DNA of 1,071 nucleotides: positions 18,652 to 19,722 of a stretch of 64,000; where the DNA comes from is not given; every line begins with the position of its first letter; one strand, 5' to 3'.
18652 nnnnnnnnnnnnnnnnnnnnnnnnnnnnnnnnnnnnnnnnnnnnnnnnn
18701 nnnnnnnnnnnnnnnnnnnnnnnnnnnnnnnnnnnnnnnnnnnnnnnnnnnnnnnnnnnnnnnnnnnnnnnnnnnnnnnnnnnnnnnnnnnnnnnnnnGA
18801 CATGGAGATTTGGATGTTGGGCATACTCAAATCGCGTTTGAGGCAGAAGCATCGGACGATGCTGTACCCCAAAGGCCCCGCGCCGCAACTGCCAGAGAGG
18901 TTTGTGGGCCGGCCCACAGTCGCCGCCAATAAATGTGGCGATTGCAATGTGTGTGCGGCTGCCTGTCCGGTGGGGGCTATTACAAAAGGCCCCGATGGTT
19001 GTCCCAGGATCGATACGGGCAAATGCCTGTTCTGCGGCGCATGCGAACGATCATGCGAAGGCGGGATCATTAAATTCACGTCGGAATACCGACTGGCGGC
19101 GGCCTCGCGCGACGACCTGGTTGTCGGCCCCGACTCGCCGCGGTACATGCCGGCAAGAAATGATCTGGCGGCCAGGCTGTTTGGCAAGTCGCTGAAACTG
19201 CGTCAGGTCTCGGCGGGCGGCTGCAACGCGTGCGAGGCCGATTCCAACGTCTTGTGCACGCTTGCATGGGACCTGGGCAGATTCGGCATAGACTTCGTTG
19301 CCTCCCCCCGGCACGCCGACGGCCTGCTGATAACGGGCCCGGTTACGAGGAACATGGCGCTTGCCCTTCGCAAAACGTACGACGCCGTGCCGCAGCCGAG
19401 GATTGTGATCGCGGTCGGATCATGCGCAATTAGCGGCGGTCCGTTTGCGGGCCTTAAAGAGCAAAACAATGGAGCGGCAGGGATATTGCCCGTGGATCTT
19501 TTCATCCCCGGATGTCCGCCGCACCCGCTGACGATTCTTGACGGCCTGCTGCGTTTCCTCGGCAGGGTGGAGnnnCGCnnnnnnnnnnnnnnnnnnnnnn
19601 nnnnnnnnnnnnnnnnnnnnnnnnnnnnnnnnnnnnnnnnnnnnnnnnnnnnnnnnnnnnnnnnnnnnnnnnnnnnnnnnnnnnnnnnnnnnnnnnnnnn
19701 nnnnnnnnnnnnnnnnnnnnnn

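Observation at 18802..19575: Single polypeptide fusing a 2x[4Fe-4S] ferredoxin to the hydrogenase small subunit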

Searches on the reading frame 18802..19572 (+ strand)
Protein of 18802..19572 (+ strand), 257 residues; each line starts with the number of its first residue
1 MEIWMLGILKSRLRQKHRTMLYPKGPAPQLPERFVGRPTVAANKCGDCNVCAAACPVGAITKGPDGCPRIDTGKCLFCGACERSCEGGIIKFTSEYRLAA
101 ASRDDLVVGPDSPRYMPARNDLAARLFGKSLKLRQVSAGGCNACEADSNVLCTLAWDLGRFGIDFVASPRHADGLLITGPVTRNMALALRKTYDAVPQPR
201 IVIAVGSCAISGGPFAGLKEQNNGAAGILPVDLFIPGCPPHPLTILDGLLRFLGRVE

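Call 5: search_protein_families(library=pfam, proteins=[window:18802-19572:+], max_evalue=0.01)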
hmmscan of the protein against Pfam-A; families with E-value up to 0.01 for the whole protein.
window:18802-19572:+ (257 aa): 9 families
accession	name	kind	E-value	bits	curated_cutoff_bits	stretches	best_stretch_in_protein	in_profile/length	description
PF01058.29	Oxidored_q6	-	6.3e-26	91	27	1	141-251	1-127/128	NADH ubiquinone oxidoreductase, 20 Kd subunit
PF00037.32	Fer4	-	1.8e-07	31.1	21.1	2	40-61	3-24/24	4Fe-4S binding domain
PF12838.12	Fer4_7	-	2.2e-05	25.3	27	1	44-86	1-49/52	4Fe-4S dicluster domain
PF12837.12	Fer4_6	-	2.5e-05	24.4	25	1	38-60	2-24/24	4Fe-4S binding domain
PF14697.11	Fer4_21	-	0.00025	21.6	35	0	39-61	35-58/59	4Fe-4S dicluster domain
PF13187.11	Fer4_9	-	0.00044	20.7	27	1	44-89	1-51/52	4Fe-4S dicluster domain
PF13237.11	Fer4_10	-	0.0055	17.1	25.5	1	41-85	5-52/53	4Fe-4S dicluster domain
PF13183.11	Fer4_8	-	0.0057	17.6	27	0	42-62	2-22/68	4Fe-4S dicluster domain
PF13484.11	Fer4_16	-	0.0091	17.2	30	0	44-66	1-22/66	4Fe-4S double cluster binding domain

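Call 6: search_protein_families(library=ncbifam, proteins=[window:18802-19572:+], max_evalue=0.01)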
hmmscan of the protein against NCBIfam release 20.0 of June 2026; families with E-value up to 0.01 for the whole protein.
window:18802-19572:+ (257 aa): 69 families (the best 25 are shown)
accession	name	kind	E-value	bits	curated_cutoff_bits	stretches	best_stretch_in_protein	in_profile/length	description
NF005012.1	PRK06411.1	subfamily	3e-31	108.2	116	1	141-252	43-154/166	NADH-quinone oxidoreductase subunit NuoB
TIGR01957.1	nuoB_fam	subfamily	8.7e-30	103.5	142.7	1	141-253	26-139/145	NADH-quinone oxidoreductase subunit B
NF011391.0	PRK14816.1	equivalog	1.2e-27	96.8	283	1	142-253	62-174/196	NADH-quinone oxidoreductase subunit B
NF011394.0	PRK14819.1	equivalog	1.1e-24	87.3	312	1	146-251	44-151/264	NADH-quinone oxidoreductase subunit B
NF011390.0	PRK14815.1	equivalog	6.8e-24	84.2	281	1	149-252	50-153/183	NADH dehydrogenase subunit B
NF011389.0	PRK14814.1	equivalog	1.2e-23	83.8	285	1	140-253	43-154/186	NADH dehydrogenase subunit B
NF011395.0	PRK14820.1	equivalog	5.1e-23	81.8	263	1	152-252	53-153/180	NADH-quinone oxidoreductase subunit B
NF011393.0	PRK14818.1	equivalog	1.3e-22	80.2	255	1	156-253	55-152/173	NADH dehydrogenase subunit B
NF009808.0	PRK13292.1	equivalog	7.1e-22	77.1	1156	1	143-251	36-144/791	NADH-quinone oxidoreductase subunit B/C/D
NF011388.0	PRK14813.1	equivalog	1.8e-21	76.8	294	1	144-251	40-148/189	NADH dehydrogenase subunit B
NF011392.0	PRK14817.1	equivalog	2.6e-20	72.9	271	1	144-251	48-155/182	NADH-quinone oxidoreductase subunit B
NF009053.0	PRK12387.1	subfamily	3.8e-19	69.1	204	1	5-107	1-107/180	formate hydrogenlyase complex iron-sulfur subunit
TIGR01971.1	NuoI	subfamily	3.1e-15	55.8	113.05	1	8-111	4-119/121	NADH-quinone oxidoreductase, chain I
NF006076.0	PRK08222.1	equivalog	8.7e-14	51.7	270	1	5-107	1-107/181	hydrogenase 4 subunit H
NF004537.0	PRK05888.1-3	equivalog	2e-13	50.3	163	2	7-60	28-85/204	NADH-quinone oxidoreductase subunit NuoI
TIGR03294.1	FrhG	equivalog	5e-09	36.2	245.5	2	42-86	173-216/228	coenzyme F420 hydrogenase subunit gamma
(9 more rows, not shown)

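Call 7: find_homologous_proteins(query=window:18802-19572:+, max_evalue=0.00001)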
Query window:18802-19572:+ (257 aa): 8000 proteins with E <= 0.00001 among 8000 candidates; the best 120 are listed.
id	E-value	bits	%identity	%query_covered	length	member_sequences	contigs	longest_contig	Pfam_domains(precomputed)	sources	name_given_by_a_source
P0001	2.1e-152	524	89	98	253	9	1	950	PF00037.33,PF12838.13,PF13237.12,PF01058.30,PF13187.12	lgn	-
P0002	6.4e-116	404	71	98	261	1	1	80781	PF12837.13,PF00037.33,PF13484.12,PF12838.13,PF13237.12,PF01058.30,PF13187.12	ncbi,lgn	-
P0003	3.0e-115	402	70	98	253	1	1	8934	PF14697.12,PF12837.13,PF00037.33,PF13484.12,PF12838.13,PF13237.12,PF01058.30,PF13187.12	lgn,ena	-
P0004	4.6e-115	402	70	98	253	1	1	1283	PF00037.33,PF13484.12,PF12838.13,PF01058.30,PF13187.12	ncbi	-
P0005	7.3e-115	401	70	98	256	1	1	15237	PF00037.33,PF01058.30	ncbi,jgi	jgi:Ni,Fe-hydrogenase III small subunit/ferredoxin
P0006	1.0e-114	400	71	98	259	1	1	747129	PF12837.13,PF00037.33,PF13484.12,PF12838.13,PF01058.30,PF13187.12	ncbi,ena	-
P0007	7.8e-114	398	70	98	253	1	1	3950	PF00037.33,PF12838.13,PF13237.12,PF01058.30,PF13187.12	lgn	-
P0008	2.2e-113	396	71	98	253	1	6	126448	PF00037.33,PF12838.13,PF01058.30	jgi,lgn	jgi:Ni,Fe-hydrogenase III small subunit/NAD-dependent dihydropyrimidine dehydrogenase PreA subunit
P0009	2.3e-113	396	68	98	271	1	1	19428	PF00037.33,PF12838.13,PF13237.12,PF01058.30,PF13187.12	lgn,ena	-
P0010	3.4e-113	396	70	98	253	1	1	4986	PF12797.13,PF12837.13,PF00037.33,PF12838.13,PF13237.12,PF01058.30,PF13187.12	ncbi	-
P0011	5.4e-113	395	69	98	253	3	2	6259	PF00037.33,PF13484.12,PF12838.13,PF13237.12,PF01058.30,PF13187.12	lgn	-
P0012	2.3e-112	393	70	98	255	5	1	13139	PF12837.13,PF00037.33,PF12838.13,PF13237.12,PF01058.30,PF13187.12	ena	-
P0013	6.3e-112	391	70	98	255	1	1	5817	PF12837.13,PF00037.33,PF12838.13,PF01058.30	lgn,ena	-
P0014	8.7e-112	391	69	98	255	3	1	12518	PF00037.33,PF12838.13,PF01058.30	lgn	-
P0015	1.3e-111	390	67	98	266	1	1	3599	PF00037.33,PF12838.13,PF13237.12,PF01058.30,PF13187.12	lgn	-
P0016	1.4e-111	390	71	98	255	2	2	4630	PF00037.33,PF12838.13,PF01058.30,PF13187.12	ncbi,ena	-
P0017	2.6e-111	389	68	98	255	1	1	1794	PF00037.33,PF12838.13,PF13237.12,PF01058.30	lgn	-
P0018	3.1e-111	389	68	98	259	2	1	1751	PF14697.12,PF12797.13,PF12837.13,PF00037.33,PF13484.12,PF12838.13,PF13237.12,PF01058.30,PF13187.12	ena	-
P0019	1.4e-110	387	69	98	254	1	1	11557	PF14697.12,PF12797.13,PF12837.13,PF00037.33,PF13484.12,PF12838.13,PF25160.2,PF13237.12,PF01058.30,PF13187.12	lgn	-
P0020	1.5e-110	387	70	98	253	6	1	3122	PF12837.13,PF00037.33,PF12838.13,PF01058.30,PF13187.12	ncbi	-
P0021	2.4e-110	386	69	98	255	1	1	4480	PF12838.13,PF01058.30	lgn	-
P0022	3.5e-110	386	68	98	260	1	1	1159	PF00037.33,PF12838.13,PF01058.30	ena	-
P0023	3.5e-110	386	69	98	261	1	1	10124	PF12838.13,PF01058.30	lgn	-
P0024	7.6e-110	385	69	98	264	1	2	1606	PF12838.13,PF13237.12,PF01058.30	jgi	-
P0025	8.7e-110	384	68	98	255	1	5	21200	PF00037.33,PF12838.13,PF13237.12,PF01058.30,PF13187.12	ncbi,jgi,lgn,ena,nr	ncbi:MAG: 4Fe-4S dicluster domain-containing protein [Desulfobacterium sp.]|nr:4Fe-4S dicluster doma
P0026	1.3e-109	384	68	98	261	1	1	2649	PF00037.33,PF12838.13,PF01058.30,PF13187.12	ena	-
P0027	1.7e-109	383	68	98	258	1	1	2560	PF01058.30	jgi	jgi:Ni,Fe-hydrogenase III small subunit/ferredoxin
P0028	2.3e-109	383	68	98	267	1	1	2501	PF00037.33,PF13484.12,PF12838.13,PF13237.12,PF01058.30,PF13187.12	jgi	jgi:Ni,Fe-hydrogenase III small subunit/Pyruvate/2-oxoacid:ferredoxin oxidoreductase delta subunit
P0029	2.3e-109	383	68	98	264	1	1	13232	PF00037.33,PF12838.13,PF01058.30,PF13187.12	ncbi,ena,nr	ncbi:MAG: hydrogenase [Planctomycetes bacterium]|nr:hydrogenase [Planctomycetota bacterium]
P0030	4.0e-109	382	69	98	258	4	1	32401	PF00037.33,PF12838.13,PF13237.12,PF01058.30,PF13187.12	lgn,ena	-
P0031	5.6e-109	382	67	94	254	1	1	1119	PF00037.33,PF12838.13,PF13237.12,PF01058.30,PF13187.12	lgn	-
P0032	8.8e-109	381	67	98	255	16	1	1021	PF00037.33,PF12838.13,PF13237.12,PF01058.30,PF13187.12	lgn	-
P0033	9.2e-109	381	68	98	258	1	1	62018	PF01058.30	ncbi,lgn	-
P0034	2.4e-108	380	68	98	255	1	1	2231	PF12837.13,PF00037.33,PF12838.13,PF13237.12,PF01058.30,PF13187.12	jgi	jgi:Ni,Fe-hydrogenase III small subunit/NAD-dependent dihydropyrimidine dehydrogenase PreA subunit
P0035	2.8e-108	379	68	98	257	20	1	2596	PF00037.33,PF12838.13,PF01058.30,PF13187.12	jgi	jgi:Ni,Fe-hydrogenase III small subunit/Pyruvate/2-oxoacid:ferredoxin oxidoreductase delta subunit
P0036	2.9e-108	379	68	98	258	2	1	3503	PF12837.13,PF00037.33,PF13484.12,PF12838.13,PF13237.12,PF01058.30,PF13187.12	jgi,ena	-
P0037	3.1e-108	379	67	98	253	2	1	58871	PF01058.30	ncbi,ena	-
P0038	3.3e-108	379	69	98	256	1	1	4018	PF12838.13,PF01058.30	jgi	jgi:Ni,Fe-hydrogenase III small subunit/NAD-dependent dihydropyrimidine dehydrogenase PreA subunit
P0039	3.4e-108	379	67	98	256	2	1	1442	PF00037.33,PF12838.13,PF01058.30,PF13187.12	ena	-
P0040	1.0e-107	378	67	94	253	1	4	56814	PF12837.13,PF00037.33,PF12838.13,PF13237.12,PF01058.30,PF13187.12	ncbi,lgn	-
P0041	1.1e-107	377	67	98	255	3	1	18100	PF14697.12,PF00037.33,PF12838.13,PF01058.30,PF13187.12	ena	-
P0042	1.2e-107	377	67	98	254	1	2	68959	PF01058.30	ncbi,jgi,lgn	ncbi:MAG: hydrogenase [Phycisphaerae bacterium]|jgi:Ni,Fe-hydrogenase III small subunit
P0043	1.3e-107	377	64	98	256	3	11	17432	PF12837.13,PF00037.33,PF12838.13,PF13237.12,PF01058.30,PF13187.12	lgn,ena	-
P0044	1.3e-107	377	69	98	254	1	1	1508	PF00037.33,PF12838.13,PF13237.12,PF01058.30,PF13187.12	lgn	-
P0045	1.8e-107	377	66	98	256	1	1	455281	PF14697.12,PF12837.13,PF00037.33,PF12838.13,PF13237.12,PF01058.30,PF13187.12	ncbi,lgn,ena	-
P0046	2.2e-107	376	65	98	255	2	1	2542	PF14697.12,PF00037.33,PF12838.13,PF01058.30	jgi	jgi:Ni,Fe-hydrogenase III small subunit/Pyruvate/2-oxoacid:ferredoxin oxidoreductase delta subunit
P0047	2.6e-107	376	70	98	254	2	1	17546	PF12838.13,PF01058.30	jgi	jgi:Ni,Fe-hydrogenase III small subunit/ferredoxin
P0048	2.9e-107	376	66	98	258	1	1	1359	PF00037.33,PF12838.13,PF13237.12,PF01058.30,PF13187.12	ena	-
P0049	2.9e-107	376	66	98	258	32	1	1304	PF01058.30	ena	-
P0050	3.0e-107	376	66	99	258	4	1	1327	PF00037.33,PF13484.12,PF12838.13,PF01058.30,PF13187.12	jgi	jgi:Ni,Fe-hydrogenase III small subunit/Pyruvate/2-oxoacid:ferredoxin oxidoreductase delta subunit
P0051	3.5e-107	376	68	98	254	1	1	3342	PF00037.33,PF01058.30,PF13187.12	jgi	jgi:Ni,Fe-hydrogenase III small subunit/formate hydrogenlyase subunit 6/NADH:ubiquinone oxidoreducta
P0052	3.8e-107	376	67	94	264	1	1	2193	PF00037.33,PF01058.30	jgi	jgi:Ni,Fe-hydrogenase III small subunit/formate hydrogenlyase subunit 6/NADH:ubiquinone oxidoreducta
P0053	4.0e-107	376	68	98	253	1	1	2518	PF12797.13,PF12837.13,PF00037.33,PF13746.12,PF13484.12,PF12838.13,PF01058.30,PF13187.12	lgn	-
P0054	6.1e-107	375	66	98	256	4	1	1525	PF00037.33,PF13484.12,PF12838.13,PF01058.30,PF13187.12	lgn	-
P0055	6.8e-107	375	66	98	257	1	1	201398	PF00037.33,PF12838.13,PF01058.30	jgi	jgi:Ni,Fe-hydrogenase III small subunit/formate hydrogenlyase subunit 6/NADH:ubiquinone oxidoreducta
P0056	7.3e-107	375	65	98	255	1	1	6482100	PF00037.33,PF12838.13,PF13237.12,PF01058.30,PF13187.12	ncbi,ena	-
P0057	7.7e-107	375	67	98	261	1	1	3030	PF12838.13,PF13237.12,PF01058.30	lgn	-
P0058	8.9e-107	374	67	98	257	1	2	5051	PF00037.33,PF12838.13,PF01058.30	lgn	-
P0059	1.1e-106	374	68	98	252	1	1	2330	PF01058.30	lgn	-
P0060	1.8e-106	373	66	98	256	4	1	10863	PF00037.33,PF12838.13,PF01058.30,PF13187.12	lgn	-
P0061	2.6e-106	373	68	98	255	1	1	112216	PF12837.13,PF00037.33,PF12838.13,PF13237.12,PF01058.30,PF13187.12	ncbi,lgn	ncbi:MAG: 4Fe-4S dicluster domain-containing protein [Thermodesulfobacteriota bacterium]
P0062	2.7e-106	373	67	98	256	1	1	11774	PF12837.13,PF00037.33,PF12838.13,PF13237.12,PF01058.30,PF13187.12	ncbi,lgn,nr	ncbi:MAG: 4Fe-4S dicluster domain-containing protein [Deltaproteobacteria bacterium]|nr:4Fe-4S diclu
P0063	2.8e-106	373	67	98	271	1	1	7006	PF00037.33,PF12838.13,PF01058.30,PF13187.12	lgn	-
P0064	3.2e-106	373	65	98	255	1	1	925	PF14697.12,PF00037.33,PF12838.13,PF13237.12,PF01058.30,PF13187.12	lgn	-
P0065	5.4e-106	372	69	98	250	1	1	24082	PF12838.13,PF01058.30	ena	-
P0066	6.4e-106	372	67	98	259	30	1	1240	PF00037.33,PF13484.12,PF12838.13,PF01058.30,PF13187.12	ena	-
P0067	6.5e-106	372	67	97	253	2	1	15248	PF00037.33,PF12838.13,PF01058.30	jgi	jgi:Ni,Fe-hydrogenase III small subunit/formate hydrogenlyase subunit 6/NADH:ubiquinone oxidoreducta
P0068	6.6e-106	372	66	98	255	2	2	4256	PF12797.13,PF00037.33,PF12838.13,PF13237.12,PF01058.30,PF13187.12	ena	-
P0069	6.6e-106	372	66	98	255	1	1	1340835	PF00037.33,PF12838.13,PF13237.12,PF01058.30,PF13187.12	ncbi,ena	-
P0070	8.2e-106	371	66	98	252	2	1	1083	PF12838.13,PF01058.30,PF13187.12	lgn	-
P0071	1.2e-105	371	64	98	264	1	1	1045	PF12838.13,PF01058.30,PF13187.12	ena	-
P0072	1.3e-105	371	65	98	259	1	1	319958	PF12838.13,PF01058.30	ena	-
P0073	1.4e-105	371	65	98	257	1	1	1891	PF14697.12,PF00037.33,PF13484.12,PF12838.13,PF13237.12,PF01058.30,PF13187.12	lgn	-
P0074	2.3e-105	370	67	98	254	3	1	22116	PF12837.13,PF00037.33,PF13484.12,PF12838.13,PF13237.12,PF01058.30,PF13187.12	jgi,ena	jgi:Ni,Fe-hydrogenase III small subunit/ferredoxin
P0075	2.4e-105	370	64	98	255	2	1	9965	PF00037.33,PF12838.13,PF13237.12,PF01058.30,PF13187.12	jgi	jgi:Ni,Fe-hydrogenase III small subunit/Pyruvate/2-oxoacid:ferredoxin oxidoreductase delta subunit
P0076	2.6e-105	370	65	98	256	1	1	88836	PF14697.12,PF12837.13,PF00037.33,PF12838.13,PF13237.12,PF01058.30,PF13187.12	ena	-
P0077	3.1e-105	369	66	98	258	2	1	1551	PF12838.13,PF01058.30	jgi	jgi:Ni,Fe-hydrogenase III small subunit/Pyruvate/2-oxoacid:ferredoxin oxidoreductase delta subunit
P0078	3.8e-105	369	66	98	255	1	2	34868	PF14697.12,PF00037.33,PF12838.13,PF01058.30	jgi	jgi:Ni,Fe-hydrogenase III small subunit/formate hydrogenlyase subunit 6/NADH:ubiquinone oxidoreducta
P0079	4.5e-105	369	66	98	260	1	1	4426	PF00037.33,PF01058.30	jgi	jgi:Ni,Fe-hydrogenase III small subunit/ferredoxin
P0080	4.7e-105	369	64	98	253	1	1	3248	PF00037.33,PF12838.13,PF13237.12,PF01058.30,PF13187.12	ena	-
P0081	4.8e-105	369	66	98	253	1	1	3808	PF00037.33,PF12838.13,PF01058.30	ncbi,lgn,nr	ncbi:MAG: 4Fe-4S binding protein [Desulfobacterales bacterium]|nr:4Fe-4S binding protein [Desulfobac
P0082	6.3e-105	368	66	98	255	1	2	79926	PF00037.33,PF12838.13,PF13237.12,PF01058.30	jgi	jgi:Ni,Fe-hydrogenase III small subunit/ferredoxin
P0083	6.6e-105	368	66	98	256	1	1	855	PF00037.33,PF12838.13,PF01058.30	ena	-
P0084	6.9e-105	368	67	98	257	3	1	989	PF00037.33,PF13484.12,PF12838.13,PF13237.12,PF01058.30,PF13187.12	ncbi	-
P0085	1.0e-104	368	64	98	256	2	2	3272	PF00037.33,PF12838.13,PF01058.30,PF13187.12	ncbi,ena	-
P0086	1.1e-104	368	66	98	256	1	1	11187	PF00037.33,PF12838.13,PF01058.30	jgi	jgi:Ni,Fe-hydrogenase III small subunit/Pyruvate/2-oxoacid:ferredoxin oxidoreductase delta subunit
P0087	1.2e-104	367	67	98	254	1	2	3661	PF12797.13,PF12837.13,PF00037.33,PF12838.13,PF13237.12,PF01058.30,PF13187.12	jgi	-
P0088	1.2e-104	367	68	98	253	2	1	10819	PF00037.33,PF13484.12,PF12838.13,PF01058.30,PF13187.12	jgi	jgi:Ni,Fe-hydrogenase III small subunit/NAD-dependent dihydropyrimidine dehydrogenase PreA subunit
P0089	1.4e-104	367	66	98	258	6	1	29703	PF01058.30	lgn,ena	-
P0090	1.4e-104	367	65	94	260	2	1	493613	PF12837.13,PF00037.33,PF12838.13,PF13237.12,PF01058.30,PF13187.12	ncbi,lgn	ncbi:MAG: 4Fe-4S dicluster domain-containing protein [Thermoguttaceae bacterium]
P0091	1.4e-104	367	63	94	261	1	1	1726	PF00037.33,PF13484.12,PF12838.13,PF13237.12,PF13183.12,PF01058.30,PF13187.12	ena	-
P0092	1.8e-104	367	68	98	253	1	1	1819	PF01058.30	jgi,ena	-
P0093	2.3e-104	367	66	98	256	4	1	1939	PF12838.13,PF01058.30,PF13187.12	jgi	jgi:Ni,Fe-hydrogenase III small subunit/NAD-dependent dihydropyrimidine dehydrogenase PreA subunit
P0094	2.5e-104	366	66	98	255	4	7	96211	PF14697.12,PF12837.13,PF00037.33,PF13484.12,PF12838.13,PF13237.12,PF01058.30,PF13187.12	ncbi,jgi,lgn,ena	ncbi:MAG: 4Fe-4S binding protein [Kiritimatiellia bacterium]|jgi:Ni,Fe-hydrogenase III small subunit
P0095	2.7e-104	366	64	98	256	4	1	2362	PF12837.13,PF00037.33,PF13484.12,PF12838.13,PF01058.30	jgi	jgi:Ni,Fe-hydrogenase III small subunit/NAD-dependent dihydropyrimidine dehydrogenase PreA subunit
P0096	2.8e-104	366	66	97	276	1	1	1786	PF12837.13,PF00037.33,PF13484.12,PF12838.13,PF13237.12,PF01058.30,PF13187.12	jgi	jgi:Ni,Fe-hydrogenase III small subunit/formate hydrogenlyase subunit 6/NADH:ubiquinone oxidoreducta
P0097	3.0e-104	366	66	98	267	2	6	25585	PF00037.33,PF13484.12,PF12838.13,PF13237.12,PF01058.30,PF13187.12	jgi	jgi:Ni,Fe-hydrogenase III small subunit/ferredoxin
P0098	3.3e-104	366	66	98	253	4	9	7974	PF00037.33,PF12838.13,PF13237.12,PF01058.30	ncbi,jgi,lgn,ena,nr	ncbi:MAG: hydrogenase [Acidobacteria bacterium CG_4_9_14_3_um_filter_49_7]|nr:MAG: hydrogenase [Acid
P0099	4.0e-104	366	67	98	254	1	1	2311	PF12838.13,PF01058.30,PF13187.12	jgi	jgi:Ni,Fe-hydrogenase III small subunit/formate hydrogenlyase subunit 6/NADH:ubiquinone oxidoreducta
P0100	4.1e-104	366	65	94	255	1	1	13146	PF12837.13,PF00037.33,PF13484.12,PF12838.13,PF25160.2,PF13237.12,PF01058.30,PF13187.12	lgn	-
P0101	4.8e-104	365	64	98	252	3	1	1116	PF00037.33,PF12838.13,PF01058.30,PF13187.12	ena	-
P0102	5.8e-104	365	67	94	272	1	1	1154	PF12838.13,PF13237.12,PF01058.30,PF13187.12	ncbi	-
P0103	6.2e-104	365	65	98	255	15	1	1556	PF14697.12,PF00037.33,PF13484.12,PF12838.13,PF01058.30,PF13187.12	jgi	jgi:Ni,Fe-hydrogenase III small subunit/formate hydrogenlyase subunit 6/NADH:ubiquinone oxidoreducta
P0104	7.5e-104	365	67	98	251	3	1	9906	PF12837.13,PF00037.33,PF12838.13,PF01058.30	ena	-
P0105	8.1e-104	365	65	98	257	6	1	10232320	PF12797.13,PF00037.33,PF13484.12,PF12838.13,PF13237.12,PF01058.30,PF13187.12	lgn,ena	-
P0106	8.7e-104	365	65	98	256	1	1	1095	PF00037.33,PF13484.12,PF12838.13,PF13237.12,PF01058.30,PF13187.12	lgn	-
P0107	9.6e-104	365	67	98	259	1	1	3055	PF00037.33,PF13484.12,PF12838.13,PF01058.30,PF13187.12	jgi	jgi:Ni,Fe-hydrogenase III small subunit/formate hydrogenlyase subunit 6/NADH:ubiquinone oxidoreducta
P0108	9.7e-104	364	66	98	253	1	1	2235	PF12838.13,PF01058.30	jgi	jgi:formate hydrogenlyase subunit 7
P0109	9.8e-104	364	66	98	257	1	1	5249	PF14697.12,PF12837.13,PF00037.33,PF13484.12,PF12838.13,PF13237.12,PF01058.30,PF13187.12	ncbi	-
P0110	1.1e-103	364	66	98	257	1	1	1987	PF12837.13,PF00037.33,PF13484.12,PF12838.13,PF13237.12,PF01058.30,PF13187.12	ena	-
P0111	1.1e-103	364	66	97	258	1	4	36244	PF00037.33,PF12838.13,PF01058.30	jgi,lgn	jgi:Ni,Fe-hydrogenase III small subunit/Pyruvate/2-oxoacid:ferredoxin oxidoreductase delta subunit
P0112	1.1e-103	364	65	98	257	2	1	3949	PF12837.13,PF12838.13,PF01058.30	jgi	jgi:Ni,Fe-hydrogenase III small subunit/ferredoxin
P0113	1.2e-103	364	66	98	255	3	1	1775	PF12837.13,PF00037.33,PF12838.13,PF01058.30,PF13187.12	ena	-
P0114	1.3e-103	364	66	98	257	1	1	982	PF12838.13,PF01058.30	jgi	jgi:Ni,Fe-hydrogenase III small subunit/Pyruvate/2-oxoacid:ferredoxin oxidoreductase delta subunit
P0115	1.3e-103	364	66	97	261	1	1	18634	PF12837.13,PF12838.13,PF13237.12,PF01058.30,PF13187.12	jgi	jgi:Ni,Fe-hydrogenase III small subunit/Pyruvate/2-oxoacid:ferredoxin oxidoreductase delta subunit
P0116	1.4e-103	364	67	94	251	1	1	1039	PF12837.13,PF00037.33,PF12838.13,PF01058.30,PF13187.12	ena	-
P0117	1.4e-103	364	66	98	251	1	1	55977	PF12837.13,PF00037.33,PF12838.13,PF01058.30,PF13187.12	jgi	jgi:Ni,Fe-hydrogenase III small subunit/NAD-dependent dihydropyrimidine dehydrogenase PreA subunit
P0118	1.5e-103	364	68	98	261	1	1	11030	PF12838.13,PF01058.30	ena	-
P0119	1.6e-103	364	65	94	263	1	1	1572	PF12837.13,PF00037.33,PF13484.12,PF12838.13,PF13237.12,PF01058.30,PF13187.12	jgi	jgi:Ni,Fe-hydrogenase III small subunit/Pyruvate/2-oxoacid:ferredoxin oxidoreductase delta subunit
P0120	1.6e-103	364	65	98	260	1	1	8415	PF12797.13,PF00037.33,PF13484.12,PF12838.13,PF13237.12,PF01058.30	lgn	-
